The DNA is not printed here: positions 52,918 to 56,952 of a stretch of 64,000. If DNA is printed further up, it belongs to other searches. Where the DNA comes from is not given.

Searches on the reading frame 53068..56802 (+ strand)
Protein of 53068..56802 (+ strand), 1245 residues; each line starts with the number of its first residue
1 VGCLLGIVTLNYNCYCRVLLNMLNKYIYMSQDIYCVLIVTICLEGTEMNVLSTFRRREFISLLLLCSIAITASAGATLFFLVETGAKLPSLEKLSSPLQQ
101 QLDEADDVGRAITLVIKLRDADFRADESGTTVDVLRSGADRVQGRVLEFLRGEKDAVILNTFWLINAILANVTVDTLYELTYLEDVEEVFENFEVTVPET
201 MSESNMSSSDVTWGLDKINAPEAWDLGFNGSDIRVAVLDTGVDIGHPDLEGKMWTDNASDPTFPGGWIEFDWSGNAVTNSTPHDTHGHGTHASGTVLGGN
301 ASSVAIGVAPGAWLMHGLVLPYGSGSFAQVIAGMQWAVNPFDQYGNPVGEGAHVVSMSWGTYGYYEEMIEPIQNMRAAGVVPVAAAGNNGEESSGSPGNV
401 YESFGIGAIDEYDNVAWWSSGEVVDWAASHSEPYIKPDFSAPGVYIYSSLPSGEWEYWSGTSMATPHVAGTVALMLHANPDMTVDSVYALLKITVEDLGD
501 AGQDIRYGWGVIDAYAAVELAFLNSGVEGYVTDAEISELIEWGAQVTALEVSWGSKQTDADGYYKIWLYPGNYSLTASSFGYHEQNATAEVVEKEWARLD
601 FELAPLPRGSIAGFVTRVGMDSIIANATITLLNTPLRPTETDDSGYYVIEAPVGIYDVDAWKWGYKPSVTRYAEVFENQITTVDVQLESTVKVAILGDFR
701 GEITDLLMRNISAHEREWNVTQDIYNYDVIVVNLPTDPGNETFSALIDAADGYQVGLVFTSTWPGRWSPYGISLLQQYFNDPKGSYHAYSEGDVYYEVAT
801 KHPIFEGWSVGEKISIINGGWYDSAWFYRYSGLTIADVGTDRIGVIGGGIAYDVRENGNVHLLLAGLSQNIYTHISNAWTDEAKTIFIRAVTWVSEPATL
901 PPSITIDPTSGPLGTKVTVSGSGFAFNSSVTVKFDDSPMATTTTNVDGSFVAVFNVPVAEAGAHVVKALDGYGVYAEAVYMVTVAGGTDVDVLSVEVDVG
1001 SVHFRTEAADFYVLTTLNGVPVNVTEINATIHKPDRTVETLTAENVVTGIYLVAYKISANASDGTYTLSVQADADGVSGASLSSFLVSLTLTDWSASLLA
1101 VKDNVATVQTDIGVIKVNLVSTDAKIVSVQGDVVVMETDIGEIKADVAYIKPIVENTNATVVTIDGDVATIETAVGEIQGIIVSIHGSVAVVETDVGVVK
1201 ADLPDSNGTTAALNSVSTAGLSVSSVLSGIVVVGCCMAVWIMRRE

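Call 75: search_protein_families(library=pfam, proteins=[window:53068-56802:+], max_evalue=0.001)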
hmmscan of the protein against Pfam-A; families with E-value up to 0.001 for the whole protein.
window:53068-56802:+ (1245 aa): 5 families
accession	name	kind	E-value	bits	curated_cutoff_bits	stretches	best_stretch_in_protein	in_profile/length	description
PF00082.27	Peptidase_S8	-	9.6e-49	166.7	21.8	1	230-510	1-288/288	Subtilase family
PF13620.12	CarboxypepD_reg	-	1.1e-22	80.6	32.3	2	610-688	1-82/82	Carboxypeptidase regulatory-like domain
PF13715.12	CarbopepD_reg_2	-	2.9e-11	43.7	32.2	1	527-604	1-77/88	CarboxypepD_reg-like domain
PF01833.30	TIG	-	4.5e-05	23.8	20.9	1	905-945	5-48/84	IPT/TIG domain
PF01835.25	MG2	-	0.00064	20.5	32.8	0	1015-1080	24-90/96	MG2 domain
